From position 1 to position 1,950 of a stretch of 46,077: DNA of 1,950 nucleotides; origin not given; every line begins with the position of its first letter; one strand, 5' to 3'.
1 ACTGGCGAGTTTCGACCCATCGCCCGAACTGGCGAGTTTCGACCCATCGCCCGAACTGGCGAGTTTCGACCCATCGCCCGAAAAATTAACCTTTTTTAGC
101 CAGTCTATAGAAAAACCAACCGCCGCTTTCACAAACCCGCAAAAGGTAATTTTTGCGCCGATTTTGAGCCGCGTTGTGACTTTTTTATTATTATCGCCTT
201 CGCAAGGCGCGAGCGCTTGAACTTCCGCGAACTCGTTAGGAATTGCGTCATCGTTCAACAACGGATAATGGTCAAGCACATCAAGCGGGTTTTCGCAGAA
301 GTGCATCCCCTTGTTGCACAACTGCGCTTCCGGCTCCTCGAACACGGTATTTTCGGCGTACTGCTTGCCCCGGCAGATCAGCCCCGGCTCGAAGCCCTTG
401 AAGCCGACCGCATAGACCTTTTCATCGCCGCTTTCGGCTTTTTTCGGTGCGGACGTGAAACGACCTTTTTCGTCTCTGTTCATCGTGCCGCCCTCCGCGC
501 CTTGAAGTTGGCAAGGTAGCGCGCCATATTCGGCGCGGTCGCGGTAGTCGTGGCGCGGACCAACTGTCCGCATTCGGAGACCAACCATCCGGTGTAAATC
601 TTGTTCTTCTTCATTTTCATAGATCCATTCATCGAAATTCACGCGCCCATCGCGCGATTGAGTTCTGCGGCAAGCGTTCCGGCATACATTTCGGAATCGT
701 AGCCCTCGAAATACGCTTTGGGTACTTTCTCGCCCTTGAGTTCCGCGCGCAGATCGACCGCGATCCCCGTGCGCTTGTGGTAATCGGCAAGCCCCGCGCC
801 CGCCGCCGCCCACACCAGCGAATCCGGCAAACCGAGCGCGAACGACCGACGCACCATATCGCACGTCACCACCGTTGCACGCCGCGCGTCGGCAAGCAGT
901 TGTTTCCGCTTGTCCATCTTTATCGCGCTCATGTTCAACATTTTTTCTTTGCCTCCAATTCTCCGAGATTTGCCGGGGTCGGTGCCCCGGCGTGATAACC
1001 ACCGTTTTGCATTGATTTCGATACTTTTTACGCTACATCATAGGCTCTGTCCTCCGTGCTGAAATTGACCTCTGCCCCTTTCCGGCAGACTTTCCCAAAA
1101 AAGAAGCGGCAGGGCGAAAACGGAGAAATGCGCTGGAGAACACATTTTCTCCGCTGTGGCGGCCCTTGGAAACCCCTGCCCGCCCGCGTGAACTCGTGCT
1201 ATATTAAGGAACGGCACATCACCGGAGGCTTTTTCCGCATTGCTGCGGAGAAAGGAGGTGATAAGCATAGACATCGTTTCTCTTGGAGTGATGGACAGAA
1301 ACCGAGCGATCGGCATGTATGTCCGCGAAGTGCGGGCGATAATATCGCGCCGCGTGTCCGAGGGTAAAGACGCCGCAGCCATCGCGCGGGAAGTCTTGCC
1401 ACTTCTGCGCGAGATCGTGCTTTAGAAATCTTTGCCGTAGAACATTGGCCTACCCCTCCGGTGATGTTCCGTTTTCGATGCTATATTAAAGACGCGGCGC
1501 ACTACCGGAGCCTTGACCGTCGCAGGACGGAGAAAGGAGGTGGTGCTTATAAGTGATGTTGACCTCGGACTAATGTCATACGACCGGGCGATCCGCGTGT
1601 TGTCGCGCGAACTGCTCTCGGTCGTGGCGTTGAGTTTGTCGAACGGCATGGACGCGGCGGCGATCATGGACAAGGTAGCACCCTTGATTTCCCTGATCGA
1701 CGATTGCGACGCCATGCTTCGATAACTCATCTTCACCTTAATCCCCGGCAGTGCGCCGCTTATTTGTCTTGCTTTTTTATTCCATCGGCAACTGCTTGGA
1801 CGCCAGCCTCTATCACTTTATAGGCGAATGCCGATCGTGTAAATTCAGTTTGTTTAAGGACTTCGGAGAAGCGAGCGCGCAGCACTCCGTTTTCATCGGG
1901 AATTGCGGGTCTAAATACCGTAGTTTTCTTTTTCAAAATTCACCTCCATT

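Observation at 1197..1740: Tandemly duplicated cassette: extended -10 promoter, covarying leader hairpin and small helical ORF, convergent on the RHH transcript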

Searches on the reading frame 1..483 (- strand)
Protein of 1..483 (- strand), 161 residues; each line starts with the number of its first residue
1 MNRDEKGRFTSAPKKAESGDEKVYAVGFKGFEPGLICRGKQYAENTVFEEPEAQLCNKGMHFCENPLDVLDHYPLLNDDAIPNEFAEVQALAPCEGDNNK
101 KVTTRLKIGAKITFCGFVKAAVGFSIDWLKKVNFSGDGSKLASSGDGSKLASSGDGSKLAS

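Call 97: search_protein_families(library=pfam, proteins=[window:1-483:-], max_evalue=0.001)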
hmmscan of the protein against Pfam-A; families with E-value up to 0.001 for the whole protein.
window:1-483:- (161 aa): 1 family
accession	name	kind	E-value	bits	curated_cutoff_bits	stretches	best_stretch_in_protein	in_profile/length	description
PF24703.2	DUF7666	-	4.4e-22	78.8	27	1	26-119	2-94/95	Domain of unknown function (DUF7666)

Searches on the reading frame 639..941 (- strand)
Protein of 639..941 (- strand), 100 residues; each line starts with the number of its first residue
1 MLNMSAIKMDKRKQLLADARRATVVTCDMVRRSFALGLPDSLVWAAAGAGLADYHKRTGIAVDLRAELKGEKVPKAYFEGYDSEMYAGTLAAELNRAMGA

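Call 6: search_protein_families(library=pfam, proteins=[window:639-941:-], max_evalue=1)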
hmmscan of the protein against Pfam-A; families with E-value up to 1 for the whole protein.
window:639-941:- (100 aa): 0 families

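Call 7: search_protein_families(library=phrogs, proteins=[window:639-941:-], max_evalue=1)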
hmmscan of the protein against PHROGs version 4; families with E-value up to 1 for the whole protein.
window:639-941:- (100 aa): 0 families

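Call 19: find_related_loci(query=window:639-941:-, collection=viral_contigs, flank=4000)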
Query window:639-941:- (100 aa) in viral_contigs; peptide patterns used: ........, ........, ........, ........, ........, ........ (x = any residue, [..] = any of these).
12 stretches matched a pattern, but none encodes a relative of the query by tblastn (E <= 1e-3).

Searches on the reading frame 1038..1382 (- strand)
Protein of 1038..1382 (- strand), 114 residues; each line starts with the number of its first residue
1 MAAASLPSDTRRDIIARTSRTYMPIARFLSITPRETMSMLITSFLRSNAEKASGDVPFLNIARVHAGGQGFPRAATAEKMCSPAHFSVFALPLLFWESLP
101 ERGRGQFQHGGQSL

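Call 6: search_protein_families(library=pfam, proteins=[window:1038-1382:-], max_evalue=1)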
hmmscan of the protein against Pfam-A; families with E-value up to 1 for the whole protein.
window:1038-1382:- (114 aa): 0 families

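Call 7: search_protein_families(library=phrogs, proteins=[window:1038-1382:-], max_evalue=1)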
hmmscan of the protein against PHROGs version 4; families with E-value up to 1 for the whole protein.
window:1038-1382:- (114 aa): 0 families

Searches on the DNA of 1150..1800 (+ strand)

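Call 53: search_dna_similar(query=window:1150-1800:+, collection=phages, mode=distant, max_evalue=0.01)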
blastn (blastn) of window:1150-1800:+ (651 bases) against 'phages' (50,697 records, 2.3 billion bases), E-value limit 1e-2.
No match.

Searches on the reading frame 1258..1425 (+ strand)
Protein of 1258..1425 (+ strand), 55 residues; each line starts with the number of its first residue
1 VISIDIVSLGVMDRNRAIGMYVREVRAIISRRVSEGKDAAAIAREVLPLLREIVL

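Call 6: search_protein_families(library=pfam, proteins=[window:1258-1425:+], max_evalue=1)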
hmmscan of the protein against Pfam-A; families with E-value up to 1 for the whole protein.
window:1258-1425:+ (55 aa): 0 families

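Call 7: search_protein_families(library=phrogs, proteins=[window:1258-1425:+], max_evalue=1)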
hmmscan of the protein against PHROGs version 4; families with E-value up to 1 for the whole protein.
window:1258-1425:+ (55 aa): 0 families

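Call 13: find_homologous_proteins(query=A2, max_evalue=0.01)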
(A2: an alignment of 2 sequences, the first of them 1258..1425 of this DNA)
Query A2 (2 sequences) (55 aa, profile of the alignment): 3 proteins with E <= 0.01 among 6 candidates.
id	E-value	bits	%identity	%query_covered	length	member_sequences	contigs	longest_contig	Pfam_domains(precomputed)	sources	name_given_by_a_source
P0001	7.3e-30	121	43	85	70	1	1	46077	-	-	-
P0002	1.5e-29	120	43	85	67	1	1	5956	-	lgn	-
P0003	9.8e-19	85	100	80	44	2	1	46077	-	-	-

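Call 15: find_encoding_contigs(protein=P0002, flank=10000)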
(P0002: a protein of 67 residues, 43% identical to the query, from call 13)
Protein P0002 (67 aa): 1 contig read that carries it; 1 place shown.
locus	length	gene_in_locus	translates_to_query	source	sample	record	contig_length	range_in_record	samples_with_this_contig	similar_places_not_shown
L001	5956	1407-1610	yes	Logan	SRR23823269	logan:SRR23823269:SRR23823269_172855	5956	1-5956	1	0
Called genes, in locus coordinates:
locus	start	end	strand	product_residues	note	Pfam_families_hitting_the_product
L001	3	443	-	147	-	?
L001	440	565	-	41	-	-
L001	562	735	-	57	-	-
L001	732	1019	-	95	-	-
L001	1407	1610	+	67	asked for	-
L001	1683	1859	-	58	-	-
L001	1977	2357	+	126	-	PF01381:HTH_3 (faint)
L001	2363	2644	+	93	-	-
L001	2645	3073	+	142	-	-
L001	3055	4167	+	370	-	PF00589:Phage_integrase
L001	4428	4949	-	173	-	-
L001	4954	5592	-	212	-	-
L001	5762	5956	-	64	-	?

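Call 18: find_related_loci(query=A2, collection=viral_contigs, flank=5000)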
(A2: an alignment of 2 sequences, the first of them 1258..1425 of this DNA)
Query A2 (55 aa) in viral_contigs; peptide patterns used: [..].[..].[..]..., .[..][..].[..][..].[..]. (x = any residue, [..] = any of these).
60 stretches matched a pattern, but none encodes a relative of the query by tblastn (E <= 1e-3).

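Call 28: search_protein_representatives(alignment_id=A2)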
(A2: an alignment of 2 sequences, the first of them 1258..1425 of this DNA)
Query: 2 sequences, 61 profile positions. Proteins with E-value up to 0.001 (for the whole library): 7; up to 1e-10: 4; up to 1e-30: 0. The best 7 are listed.
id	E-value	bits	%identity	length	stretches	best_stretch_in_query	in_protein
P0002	4.8e-30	119.7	-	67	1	2-61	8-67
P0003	3.1e-19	85.0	-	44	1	12-53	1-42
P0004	5.9e-16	74.6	-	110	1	2-61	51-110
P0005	1.6e-13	66.7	-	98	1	2-60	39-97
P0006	1.3e-06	44.6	-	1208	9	36-54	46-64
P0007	1.1e-05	41.6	-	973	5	31-43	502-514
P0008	3.5e-04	36.9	-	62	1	1-60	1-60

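Call 30: find_encoding_contigs(protein=P0004, flank=6000)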
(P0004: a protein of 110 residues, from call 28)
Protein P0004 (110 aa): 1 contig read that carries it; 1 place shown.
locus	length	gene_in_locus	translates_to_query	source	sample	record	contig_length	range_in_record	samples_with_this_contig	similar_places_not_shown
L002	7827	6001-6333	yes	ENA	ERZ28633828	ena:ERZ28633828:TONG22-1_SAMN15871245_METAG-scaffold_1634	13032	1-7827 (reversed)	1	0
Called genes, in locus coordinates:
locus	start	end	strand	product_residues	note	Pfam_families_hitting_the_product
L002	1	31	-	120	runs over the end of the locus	-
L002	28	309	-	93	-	-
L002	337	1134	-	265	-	-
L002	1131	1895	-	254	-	-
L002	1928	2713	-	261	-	PF19808:DUF6291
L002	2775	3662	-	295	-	PF03837:RecT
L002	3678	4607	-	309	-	PF09588:YqaJ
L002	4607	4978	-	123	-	-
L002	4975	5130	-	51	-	-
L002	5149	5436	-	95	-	-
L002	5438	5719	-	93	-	-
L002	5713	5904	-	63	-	-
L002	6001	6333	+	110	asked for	-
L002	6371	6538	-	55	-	PF01402:RHH_1 (weak)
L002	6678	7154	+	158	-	PF12844:HTH_19 (weak), PF01381:HTH_3, PF13443:HTH_26 (weak), PF13560:HTH_31, PF15943:YdaS_toxin (faint)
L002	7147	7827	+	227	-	?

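Call 31: find_encoding_contigs(protein=P0005, flank=6000)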
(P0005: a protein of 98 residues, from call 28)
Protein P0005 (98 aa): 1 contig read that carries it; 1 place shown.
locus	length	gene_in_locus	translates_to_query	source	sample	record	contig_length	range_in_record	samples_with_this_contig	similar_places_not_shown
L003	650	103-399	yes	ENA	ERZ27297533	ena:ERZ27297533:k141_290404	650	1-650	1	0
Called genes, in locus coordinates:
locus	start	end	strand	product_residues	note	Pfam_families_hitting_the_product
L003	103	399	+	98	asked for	-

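Call 32: find_encoding_contigs(protein=P0008, flank=6000)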
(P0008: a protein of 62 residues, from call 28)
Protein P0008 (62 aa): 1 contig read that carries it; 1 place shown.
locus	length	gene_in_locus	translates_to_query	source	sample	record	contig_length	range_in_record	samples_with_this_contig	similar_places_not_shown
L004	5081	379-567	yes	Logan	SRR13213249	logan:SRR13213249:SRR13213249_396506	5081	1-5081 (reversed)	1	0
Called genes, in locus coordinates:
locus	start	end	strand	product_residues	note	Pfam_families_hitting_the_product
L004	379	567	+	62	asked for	-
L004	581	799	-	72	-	-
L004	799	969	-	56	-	PF01402:RHH_1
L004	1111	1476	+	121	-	PF13560:HTH_31 (weak), PF01381:HTH_3, PF12844:HTH_19 (weak)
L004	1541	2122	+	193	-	-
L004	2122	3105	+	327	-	PF00589:Phage_integrase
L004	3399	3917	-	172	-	PF13560:HTH_31 (weak)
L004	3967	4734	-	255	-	PF12083:DUF3560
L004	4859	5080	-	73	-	?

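Call 78: search_protein_families(library=padloc, proteins=[window:1258-1425:+, P0008], max_evalue=0.1)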
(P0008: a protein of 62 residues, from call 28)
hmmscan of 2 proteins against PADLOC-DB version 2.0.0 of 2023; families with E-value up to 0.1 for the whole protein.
window:1258-1425:+ (55 aa): 0 families

P0008 (62 aa): 0 families

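Call 79: search_protein_families(library=ncbifam, proteins=[window:1258-1425:+, P0008], max_evalue=0.1)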
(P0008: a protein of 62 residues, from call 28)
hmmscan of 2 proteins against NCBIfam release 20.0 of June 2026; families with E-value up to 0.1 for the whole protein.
window:1258-1425:+ (55 aa): 0 families

P0008 (62 aa): 0 families

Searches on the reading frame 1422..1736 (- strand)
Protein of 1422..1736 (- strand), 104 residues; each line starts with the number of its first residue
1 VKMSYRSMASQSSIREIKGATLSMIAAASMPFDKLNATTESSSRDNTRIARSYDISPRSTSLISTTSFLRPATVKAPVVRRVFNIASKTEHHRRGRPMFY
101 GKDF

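Call 6: search_protein_families(library=pfam, proteins=[window:1422-1736:-], max_evalue=1)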
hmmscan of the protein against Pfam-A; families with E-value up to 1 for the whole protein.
window:1422-1736:- (104 aa): 2 families
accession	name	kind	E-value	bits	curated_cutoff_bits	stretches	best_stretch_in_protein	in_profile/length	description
PF24569.1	CFAP161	-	0.02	14.7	27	1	62-104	63-105/245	Cilia- and flagella-associated protein 161-like domain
PF15486.11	DUF4644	-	0.043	14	27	1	21-67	101-147/161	Domain of unknown function (DUF4644)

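Call 7: search_protein_families(library=phrogs, proteins=[window:1422-1736:-], max_evalue=1)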
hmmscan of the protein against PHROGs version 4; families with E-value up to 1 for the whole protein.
window:1422-1736:- (104 aa): 0 families

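Call 74: predict_structure(alignment_id=A7)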
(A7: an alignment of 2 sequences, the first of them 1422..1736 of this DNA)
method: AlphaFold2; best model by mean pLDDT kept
length: 104 residues; sequences in the alignment: 2
mean_pLDDT: 51.2   pTM: 0.18
mean pLDDT of the five models: 51.2, 48.8, 47.9, 42.9, 41.2
residues with pLDDT >= 90: 0; 70-90: 0; 50-70: 49; < 50: 55
segments of 3 or more residues with pLDDT < 50: 34-41, 44-51, 53-69, 73-77, 83-92, 102-104
pLDDT, mean of each block of 10 residues (from residue 1): 56 64 62 50 47 46 44 45 47 52 48
secondary structure, 60 per line:
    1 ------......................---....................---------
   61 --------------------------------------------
elements in order: H7-28 H32-51

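Call 78: search_protein_families(library=padloc, proteins=[window:1422-1736:-], max_evalue=0.1)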
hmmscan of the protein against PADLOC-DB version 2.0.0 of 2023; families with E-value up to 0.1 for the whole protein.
window:1422-1736:- (104 aa): 0 families

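Call 79: search_protein_families(library=ncbifam, proteins=[window:1422-1736:-], max_evalue=0.1)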
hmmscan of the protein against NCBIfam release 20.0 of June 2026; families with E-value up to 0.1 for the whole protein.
window:1422-1736:- (104 aa): 0 families
